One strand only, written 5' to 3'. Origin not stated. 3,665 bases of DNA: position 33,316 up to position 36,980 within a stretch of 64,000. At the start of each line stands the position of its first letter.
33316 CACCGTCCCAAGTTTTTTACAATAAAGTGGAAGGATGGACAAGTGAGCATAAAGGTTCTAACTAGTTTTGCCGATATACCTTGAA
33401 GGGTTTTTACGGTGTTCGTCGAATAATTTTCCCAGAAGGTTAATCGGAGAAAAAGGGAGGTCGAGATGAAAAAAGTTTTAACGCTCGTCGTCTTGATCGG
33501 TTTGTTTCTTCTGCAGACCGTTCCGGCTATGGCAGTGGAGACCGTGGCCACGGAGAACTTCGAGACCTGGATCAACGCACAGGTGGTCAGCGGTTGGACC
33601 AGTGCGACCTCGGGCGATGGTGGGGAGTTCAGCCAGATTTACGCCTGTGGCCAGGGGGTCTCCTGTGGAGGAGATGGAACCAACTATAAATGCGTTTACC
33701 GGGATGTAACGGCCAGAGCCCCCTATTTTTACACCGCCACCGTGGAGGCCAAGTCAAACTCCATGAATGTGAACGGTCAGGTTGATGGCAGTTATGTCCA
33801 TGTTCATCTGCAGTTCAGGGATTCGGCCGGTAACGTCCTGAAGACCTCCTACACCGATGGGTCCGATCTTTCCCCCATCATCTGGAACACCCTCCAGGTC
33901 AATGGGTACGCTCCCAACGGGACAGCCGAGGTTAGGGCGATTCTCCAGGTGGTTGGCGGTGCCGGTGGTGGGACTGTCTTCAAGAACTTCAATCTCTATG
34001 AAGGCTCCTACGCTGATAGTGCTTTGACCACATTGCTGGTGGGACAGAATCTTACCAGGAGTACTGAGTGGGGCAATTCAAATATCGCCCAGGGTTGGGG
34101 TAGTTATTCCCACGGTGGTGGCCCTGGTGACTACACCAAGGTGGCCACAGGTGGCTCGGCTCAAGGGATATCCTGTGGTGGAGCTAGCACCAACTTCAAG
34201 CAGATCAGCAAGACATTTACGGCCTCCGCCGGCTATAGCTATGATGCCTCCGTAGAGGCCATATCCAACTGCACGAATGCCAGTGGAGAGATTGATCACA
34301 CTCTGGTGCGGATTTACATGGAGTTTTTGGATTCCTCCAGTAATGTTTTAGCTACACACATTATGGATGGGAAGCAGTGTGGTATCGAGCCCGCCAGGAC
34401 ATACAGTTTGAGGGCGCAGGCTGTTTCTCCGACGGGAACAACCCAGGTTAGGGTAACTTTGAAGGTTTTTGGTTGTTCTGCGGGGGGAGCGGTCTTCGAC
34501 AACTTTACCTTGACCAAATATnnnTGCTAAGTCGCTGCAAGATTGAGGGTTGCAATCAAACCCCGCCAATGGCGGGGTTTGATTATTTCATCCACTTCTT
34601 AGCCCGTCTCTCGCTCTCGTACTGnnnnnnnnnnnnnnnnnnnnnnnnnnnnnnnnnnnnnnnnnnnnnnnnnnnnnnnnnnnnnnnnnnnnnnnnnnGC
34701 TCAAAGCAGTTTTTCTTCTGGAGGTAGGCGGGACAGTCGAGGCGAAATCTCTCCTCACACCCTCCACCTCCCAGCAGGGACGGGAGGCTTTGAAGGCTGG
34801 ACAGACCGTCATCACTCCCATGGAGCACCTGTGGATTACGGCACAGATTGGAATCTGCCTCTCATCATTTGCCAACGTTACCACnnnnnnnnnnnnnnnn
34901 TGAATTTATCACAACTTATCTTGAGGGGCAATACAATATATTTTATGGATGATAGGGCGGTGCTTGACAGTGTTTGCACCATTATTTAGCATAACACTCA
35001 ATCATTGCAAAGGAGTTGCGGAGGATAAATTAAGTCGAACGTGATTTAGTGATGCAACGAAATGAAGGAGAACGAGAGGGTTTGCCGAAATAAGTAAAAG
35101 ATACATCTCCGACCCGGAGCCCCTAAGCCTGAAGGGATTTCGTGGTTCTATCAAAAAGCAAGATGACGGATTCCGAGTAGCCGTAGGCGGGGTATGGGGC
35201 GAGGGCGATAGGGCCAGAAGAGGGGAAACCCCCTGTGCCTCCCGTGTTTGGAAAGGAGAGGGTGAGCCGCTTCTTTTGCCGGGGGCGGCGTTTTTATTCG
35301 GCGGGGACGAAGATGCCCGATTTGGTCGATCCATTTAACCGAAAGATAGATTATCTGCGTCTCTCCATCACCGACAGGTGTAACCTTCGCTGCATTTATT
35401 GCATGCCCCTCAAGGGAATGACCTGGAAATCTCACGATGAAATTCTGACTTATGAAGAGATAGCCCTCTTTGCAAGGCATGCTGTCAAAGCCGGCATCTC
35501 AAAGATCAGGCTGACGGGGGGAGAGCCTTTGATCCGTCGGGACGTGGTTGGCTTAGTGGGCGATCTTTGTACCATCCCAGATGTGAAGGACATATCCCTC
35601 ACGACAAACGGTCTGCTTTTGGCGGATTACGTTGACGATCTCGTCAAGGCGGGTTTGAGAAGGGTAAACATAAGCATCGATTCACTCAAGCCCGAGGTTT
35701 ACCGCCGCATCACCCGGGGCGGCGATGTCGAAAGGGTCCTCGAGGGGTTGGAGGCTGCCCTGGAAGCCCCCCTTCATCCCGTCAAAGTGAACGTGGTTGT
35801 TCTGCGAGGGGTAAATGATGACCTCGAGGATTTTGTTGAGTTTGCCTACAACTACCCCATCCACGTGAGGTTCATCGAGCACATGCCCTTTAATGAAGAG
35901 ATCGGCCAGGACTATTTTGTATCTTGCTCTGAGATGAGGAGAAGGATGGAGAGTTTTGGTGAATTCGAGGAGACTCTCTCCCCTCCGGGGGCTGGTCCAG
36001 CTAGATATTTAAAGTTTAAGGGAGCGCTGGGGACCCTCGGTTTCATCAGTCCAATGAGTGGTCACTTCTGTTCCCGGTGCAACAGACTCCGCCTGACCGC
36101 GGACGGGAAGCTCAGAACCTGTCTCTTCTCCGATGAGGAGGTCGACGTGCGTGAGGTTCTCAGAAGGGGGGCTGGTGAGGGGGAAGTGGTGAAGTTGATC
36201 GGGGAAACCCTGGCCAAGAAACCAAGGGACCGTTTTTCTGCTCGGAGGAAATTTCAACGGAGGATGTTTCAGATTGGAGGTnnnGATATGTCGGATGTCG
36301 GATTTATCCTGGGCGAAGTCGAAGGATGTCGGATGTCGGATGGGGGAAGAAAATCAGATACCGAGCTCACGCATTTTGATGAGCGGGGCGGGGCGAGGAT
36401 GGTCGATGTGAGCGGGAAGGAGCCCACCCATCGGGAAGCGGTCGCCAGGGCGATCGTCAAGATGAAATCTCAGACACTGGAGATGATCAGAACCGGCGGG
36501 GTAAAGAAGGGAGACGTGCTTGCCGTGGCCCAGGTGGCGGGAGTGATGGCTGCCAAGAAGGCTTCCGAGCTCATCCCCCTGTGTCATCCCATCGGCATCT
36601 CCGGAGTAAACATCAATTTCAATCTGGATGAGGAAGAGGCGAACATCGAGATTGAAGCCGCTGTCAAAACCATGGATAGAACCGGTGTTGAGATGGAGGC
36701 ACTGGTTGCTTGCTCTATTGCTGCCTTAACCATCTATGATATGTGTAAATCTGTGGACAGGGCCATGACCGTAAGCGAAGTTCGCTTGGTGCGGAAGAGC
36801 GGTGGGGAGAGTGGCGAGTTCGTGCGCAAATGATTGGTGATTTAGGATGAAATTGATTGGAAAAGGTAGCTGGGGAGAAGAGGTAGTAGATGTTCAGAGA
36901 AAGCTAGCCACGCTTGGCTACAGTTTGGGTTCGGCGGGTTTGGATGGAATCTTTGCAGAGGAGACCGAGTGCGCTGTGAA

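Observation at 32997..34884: A duplicated Cys-rich small gene needing a -1 frame change brackets a secreted tandem-repeat protein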

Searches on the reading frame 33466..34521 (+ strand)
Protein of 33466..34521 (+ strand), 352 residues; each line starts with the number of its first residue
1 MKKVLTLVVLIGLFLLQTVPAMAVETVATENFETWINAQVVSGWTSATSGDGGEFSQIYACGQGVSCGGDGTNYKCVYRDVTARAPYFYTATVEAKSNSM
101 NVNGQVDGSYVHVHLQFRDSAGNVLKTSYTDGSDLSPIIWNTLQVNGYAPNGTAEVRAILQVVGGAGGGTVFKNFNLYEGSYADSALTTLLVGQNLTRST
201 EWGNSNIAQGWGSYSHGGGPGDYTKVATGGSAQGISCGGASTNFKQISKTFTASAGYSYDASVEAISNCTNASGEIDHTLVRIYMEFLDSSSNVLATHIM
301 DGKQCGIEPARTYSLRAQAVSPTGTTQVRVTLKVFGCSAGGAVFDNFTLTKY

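Call 8: search_protein_families(library=ncbifam, max_evalue=1, proteins=[window:33466-34521:+])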
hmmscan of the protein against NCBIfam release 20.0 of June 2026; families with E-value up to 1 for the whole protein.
seq(352 aa): 1 family
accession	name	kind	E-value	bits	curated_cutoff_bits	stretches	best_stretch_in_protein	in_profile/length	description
NF038353.1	FxLYD_dom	domain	0.016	15.1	23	0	105-137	15-47/71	FxLYD domain-containing protein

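Call 9: search_protein_families(library=pfam, max_evalue=1, proteins=[window:33466-34521:+])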
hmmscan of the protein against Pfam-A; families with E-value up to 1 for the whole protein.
seq(352 aa): 0 families

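Call 25: find_homologous_proteins(query=window:33466-34521:+, max_evalue=0.001)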
Query window:33466-34521:+ (352 aa): 14 proteins with E <= 0.001 among 5587 candidates.
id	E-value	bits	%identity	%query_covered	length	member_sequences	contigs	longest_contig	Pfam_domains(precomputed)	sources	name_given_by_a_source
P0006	1.4e-216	737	93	100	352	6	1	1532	-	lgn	-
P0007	1.6e-117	411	56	100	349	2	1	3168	-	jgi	-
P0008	4.4e-107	377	52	100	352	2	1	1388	-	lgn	-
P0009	1.3e-106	375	54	93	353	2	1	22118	-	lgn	-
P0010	1.5e-105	372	51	100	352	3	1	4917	-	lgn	-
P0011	7.1e-105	369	51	100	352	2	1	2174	-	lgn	-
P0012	3.5e-103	364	50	100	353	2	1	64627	-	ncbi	-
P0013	9.6e-103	362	51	100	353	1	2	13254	-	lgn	-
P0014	4.6e-77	278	41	99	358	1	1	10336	-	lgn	-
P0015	2.0e-75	273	43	99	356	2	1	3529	-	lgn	-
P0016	7.4e-74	268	42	99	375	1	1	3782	-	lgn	-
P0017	5.5e-73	265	41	100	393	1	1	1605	-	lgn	-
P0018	6.5e-71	258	41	99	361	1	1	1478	-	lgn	-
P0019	7.3e-57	212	36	100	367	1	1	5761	-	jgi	jgi:hypothetical protein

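Call 26: find_encoding_contigs(protein=P0012, flank=6000, max_places=3)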
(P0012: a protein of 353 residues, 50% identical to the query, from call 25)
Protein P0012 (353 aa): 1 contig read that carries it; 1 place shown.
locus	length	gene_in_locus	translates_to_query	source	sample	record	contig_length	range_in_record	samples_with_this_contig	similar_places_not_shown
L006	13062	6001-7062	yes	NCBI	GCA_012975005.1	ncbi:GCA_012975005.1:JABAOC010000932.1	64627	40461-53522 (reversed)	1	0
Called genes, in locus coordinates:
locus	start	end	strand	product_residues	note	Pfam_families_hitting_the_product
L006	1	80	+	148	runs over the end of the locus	PF00581:Rhodanese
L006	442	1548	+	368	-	PF10103:Zincin_2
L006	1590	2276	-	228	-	-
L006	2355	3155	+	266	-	PF04015:DUF362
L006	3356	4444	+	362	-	PF01636:APH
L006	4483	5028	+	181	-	PF01583:APS_kinase, PF07931:CPT (faint), PF08433:KTI12, PF13238:AAA_18 (weak), PF13671:AAA_33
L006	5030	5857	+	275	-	PF00459:Inositol_P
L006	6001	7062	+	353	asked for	-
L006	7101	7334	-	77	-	PF01206:TusA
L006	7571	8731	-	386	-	PF00266:Aminotran_5, PF01041:DegT_DnrJ_EryC1, PF01212:Beta_elim_lyase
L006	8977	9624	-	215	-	PF24859:FdhE_central (weak), PF24860:FdhE_C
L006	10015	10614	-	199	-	PF01292:Ni_hydr_CYTB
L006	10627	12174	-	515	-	PF27537:HoxH, PF00374:NiFeSe_Hases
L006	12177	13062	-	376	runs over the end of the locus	PF01058:Oxidored_q6, PF14720:NiFe_hyd_SSU_C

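Call 27: find_encoding_contigs(protein=P0009, flank=6000, max_places=3)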
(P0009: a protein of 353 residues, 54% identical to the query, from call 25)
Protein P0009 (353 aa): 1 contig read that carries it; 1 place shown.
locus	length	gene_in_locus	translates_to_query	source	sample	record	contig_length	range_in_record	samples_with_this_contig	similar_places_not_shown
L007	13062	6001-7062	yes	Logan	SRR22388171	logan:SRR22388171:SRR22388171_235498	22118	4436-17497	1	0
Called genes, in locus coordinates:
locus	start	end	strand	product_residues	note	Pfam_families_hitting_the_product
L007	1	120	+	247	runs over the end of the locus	PF00156:Pribosyltran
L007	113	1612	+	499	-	PF13231:PMT_2 (weak)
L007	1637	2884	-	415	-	-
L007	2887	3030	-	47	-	-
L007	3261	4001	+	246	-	PF13442:Cytochrome_CBB3, PF00034:Cytochrom_C (weak), PF13442:Cytochrome_CBB3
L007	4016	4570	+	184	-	PF02915:Rubrerythrin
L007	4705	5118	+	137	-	PF03965:Penicillinase_R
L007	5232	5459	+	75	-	PF01206:TusA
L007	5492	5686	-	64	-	PF08984:DUF1858, PF04405:ScdA_N (faint)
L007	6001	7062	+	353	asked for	-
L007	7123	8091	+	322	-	PF00480:ROK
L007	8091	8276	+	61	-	PF12797:Fer4_2 (faint), PF13237:Fer4_10 (weak), PF14697:Fer4_21, PF25160:LdpA_Fe-S-bd (faint), PF12837:Fer4_6 (faint), PF12838:Fer4_7 (weak), PF13187:Fer4_9, PF00037:Fer4 (weak), +2 more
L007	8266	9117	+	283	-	PF00590:TP_methylase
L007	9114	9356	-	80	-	PF04014:MazE_antitoxin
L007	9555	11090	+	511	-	PF00133:tRNA-synt_1 (weak), PF01406:tRNA-synt_1e (weak), PF09334:tRNA-synt_1g, PF00133:tRNA-synt_1, PF08264:Anticodon_1, PF19303:Anticodon_3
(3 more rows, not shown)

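Call 35: find_encoding_contigs(protein=P0006, flank=3000, max_places=4)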
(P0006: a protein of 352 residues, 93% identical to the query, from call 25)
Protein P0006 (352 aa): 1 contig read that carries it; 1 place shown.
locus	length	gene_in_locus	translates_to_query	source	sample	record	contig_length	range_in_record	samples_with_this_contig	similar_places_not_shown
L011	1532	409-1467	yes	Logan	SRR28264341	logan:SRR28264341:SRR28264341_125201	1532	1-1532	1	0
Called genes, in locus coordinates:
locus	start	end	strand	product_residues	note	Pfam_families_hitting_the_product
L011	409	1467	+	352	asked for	-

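Call 54: predict_structure(alignment_id=A4)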
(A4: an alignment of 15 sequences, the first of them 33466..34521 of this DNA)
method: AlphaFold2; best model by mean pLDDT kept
length: 352 residues; sequences in the alignment: 15
mean_pLDDT: 81.9   pTM: 0.59
mean pLDDT of the five models: 81.9, 79.8, 79.4, 79.2, 67.3
residues with pLDDT >= 90: 157; 70-90: 114; 50-70: 66; < 50: 15
segments of 3 or more residues with pLDDT < 50: 17-25, 33-37
pLDDT, mean of each block of 10 residues (from residue 1): 65 51 49 50 77 68 89 95 93 93 95 98 97 89 96 97 94 89 75 63 68 91 76 75 87 91 80 82 94 94 68 81 94 85 77 84
secondary structure, 60 per line:
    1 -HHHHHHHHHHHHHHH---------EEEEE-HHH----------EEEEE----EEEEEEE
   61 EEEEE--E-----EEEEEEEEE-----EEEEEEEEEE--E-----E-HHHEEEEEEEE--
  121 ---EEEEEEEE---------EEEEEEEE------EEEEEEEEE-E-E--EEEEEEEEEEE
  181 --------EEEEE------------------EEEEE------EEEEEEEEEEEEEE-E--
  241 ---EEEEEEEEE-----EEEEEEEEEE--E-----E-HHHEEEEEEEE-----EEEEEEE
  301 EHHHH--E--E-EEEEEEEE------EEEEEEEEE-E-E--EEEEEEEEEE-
elements in order: H2-16 E26-30 E45-49 E54-65 E74-82 E88-97 E111-118 E124-131 E141-148 E155-163 E170-180 E189-193 E212-216 E223-236 E244-252 E258-267 E281-288 E294-301 H302-305 E313-320 E327-335 E342-351
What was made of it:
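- On CBM-like beta-sandwich (secreted protein): The model has pLDDT 82 (call 54).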

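Call 60: fold_search(model_id=the predicted structure, library=pdb)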
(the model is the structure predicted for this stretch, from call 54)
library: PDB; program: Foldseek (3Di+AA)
matches with E <= 10: 1741; with E <= 0.001: 66
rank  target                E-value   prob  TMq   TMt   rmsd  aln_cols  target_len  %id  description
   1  4xup_F                7.0e-08  1.00  0.23  0.24  26.6       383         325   12  Structure of the N-terminal CBM22-1-CBM22-2 tandem domain from Paenibacillus barcinonensis Xyn10C (released 2015-06-03)
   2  4xup_D                1.3e-07  1.00  0.22  0.24  24.8       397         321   12  Structure of the N-terminal CBM22-1-CBM22-2 tandem domain from Paenibacillus barcinonensis Xyn10C (released 2015-06-03)
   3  4xup_A                2.8e-07  1.00  0.22  0.23  23.5       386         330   13  Structure of the N-terminal CBM22-1-CBM22-2 tandem domain from Paenibacillus barcinonensis Xyn10C (released 2015-06-03)
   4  4xup_B                5.1e-07  1.00  0.21  0.23  19.7       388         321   12  Structure of the N-terminal CBM22-1-CBM22-2 tandem domain from Paenibacillus barcinonensis Xyn10C (released 2015-06-03)
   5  7kwb_A                2.4e-06  1.00  0.24  0.21  26.8       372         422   12  Surface glycan-binding protein B from Bacteroides thetaiotaomicron (released 2021-02-17)
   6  6v1v_A                5.7e-06  1.00  0.23  0.12  23.2       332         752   10  VIP3B (VIP3B_2160) adapted for crystallization (released 2019-12-18)
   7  9qxq                  1.2e-05  1.00  0.24  0.09  19.8       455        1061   10  native structure of full-length pesticidal protein Cry1Ca18 at pH9, from crystals formed in vivo (released 2026-02-11)
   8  5a55                  1.3e-05  1.00  0.25  0.09  21.2       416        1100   10  The native structure of GH101 from Streptococcus pneumoniae TIGR4 (released 2015-09-02)
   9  5w6h_A                1.4e-05  1.00  0.27  0.14   2.5       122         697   13  Crystal structure of Bacteriophage CBA120 tailspike protein 4 enzymatically active domain (TSP4dN, orf213) (released 2018-10-24)
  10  9h99                  1.6e-05  1.00  0.23  0.09  17.5       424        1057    9  Native structure of the full-length pesticidal protein Cry1Ca18 at pH7, from crystals formed in vivo (released 2025-11-12)
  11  5a56_A                1.9e-05  1.00  0.25  0.09  20.4       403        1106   10  The structure of GH101 from Streptococcus pneumoniae TIGR4 in complex with 1-O-methyl-T-antigen (released 2015-09-02)
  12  6kjl_A                2.5e-05  0.90  0.21  0.22  25.5       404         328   12  Xylanase J from Bacillus sp. strain 41M-1 (released 2019-09-04)
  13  9vqm_C                2.8e-05  0.94  0.21  0.10  27.9       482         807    7  Cryo-EM structure of Elapor1WT in tetrameric form (released 2025-07-23)
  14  6v1v_B                3.1e-05  1.00  0.23  0.12  22.9       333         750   10  VIP3B (VIP3B_2160) adapted for crystallization (released 2019-12-18)
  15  6tfj_A                3.7e-05  0.99  0.20  0.10  27.9       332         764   11  Vip3Aa protoxin structure (released 2020-08-12)
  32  2y64_A                2.8e-04  1.00  0.26  0.51   4.3       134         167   10  Xylopentaose binding mutated (X-2 L110F) CBM4-2 Carbohydrate Binding Module from a Thermostable Rhodothermus marinus X (released 2012-03-07)
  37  2zex_A                3.5e-04  1.00  0.26  0.57   4.4       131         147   11  Family 16 carbohydrate binding module (released 2008-03-04)
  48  1gui_A                5.7e-04  1.00  0.25  0.49   4.7       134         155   13  CBM4 structure and function (released 2002-09-26)
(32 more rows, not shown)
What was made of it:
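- On CBM-like beta-sandwich (secreted protein): Foldseek hits: 4xup (tandem CBM22) at E 7e-8; CBM4 (2y64, 1gui) and CBM16 (2zex) at E about 3e-4 to 6e-4, with TM (target) 0.5-0.57 (call 60).
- Closest known: Tandem CBM22 of Paenibacillus Xyn10C. Same: Two consecutive beta-sandwich domains, with Foldseek E 7e-8 to 3e-4 (call 60).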

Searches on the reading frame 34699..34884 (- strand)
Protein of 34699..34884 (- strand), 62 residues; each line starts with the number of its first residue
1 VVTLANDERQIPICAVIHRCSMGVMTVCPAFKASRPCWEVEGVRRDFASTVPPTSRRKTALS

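Call 8: search_protein_families(library=ncbifam, max_evalue=1, proteins=[window:34699-34884:-])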
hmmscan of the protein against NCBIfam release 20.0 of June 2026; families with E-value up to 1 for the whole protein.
seq(62 aa): 0 families

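Call 9: search_protein_families(library=pfam, max_evalue=1, proteins=[window:34699-34884:-])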
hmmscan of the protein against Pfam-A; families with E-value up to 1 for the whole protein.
seq(62 aa): 0 families

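Call 64: find_encoding_contigs(protein=window:34699-34884:-, flank=1000, max_places=5)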
Protein seq(62 aa) (62 aa): no gene with exactly this product is on record in the collection.

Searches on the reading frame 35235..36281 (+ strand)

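Call 66: search_protein_families(library=pfam, max_evalue=0.1, proteins=[window:35235-36281:+])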
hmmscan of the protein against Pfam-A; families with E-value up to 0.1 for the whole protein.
window:35235-36281:+ (349 aa): 4 families
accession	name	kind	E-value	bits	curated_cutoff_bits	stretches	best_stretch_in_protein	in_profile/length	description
PF04055.27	Radical_SAM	-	2e-36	126.1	29.5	1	44-204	2-166/166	Radical SAM superfamily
PF06463.18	Mob_synth_C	-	1.1e-32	113.1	37.4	1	209-332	1-125/128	Molybdenum Cofactor Synthesis C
PF13353.11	Fer4_12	-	0.00066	20.4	22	1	48-134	14-99/137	4Fe-4S single cluster domain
PF19238.5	Radical_SAM_2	-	0.041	14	26.7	0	133-196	69-131/151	Radical SAM-like domain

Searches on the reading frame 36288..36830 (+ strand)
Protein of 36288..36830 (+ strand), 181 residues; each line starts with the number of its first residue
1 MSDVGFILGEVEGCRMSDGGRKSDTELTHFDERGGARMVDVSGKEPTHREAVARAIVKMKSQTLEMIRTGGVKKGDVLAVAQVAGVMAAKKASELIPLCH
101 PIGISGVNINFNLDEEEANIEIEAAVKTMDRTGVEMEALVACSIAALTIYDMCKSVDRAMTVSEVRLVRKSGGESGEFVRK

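Call 66: search_protein_families(library=pfam, max_evalue=0.1, proteins=[window:36288-36830:+])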
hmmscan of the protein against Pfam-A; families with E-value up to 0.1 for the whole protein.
window:36288-36830:+ (181 aa): 2 families
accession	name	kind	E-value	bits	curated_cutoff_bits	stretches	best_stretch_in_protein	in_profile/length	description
PF01967.27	MoaC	-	5e-58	195.4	27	1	38-173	1-136/136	MoaC family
PF04760.21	IF2_N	-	0.031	14.5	25.3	0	90-119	15-44/53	Translation initiation factor IF-2, N-terminal region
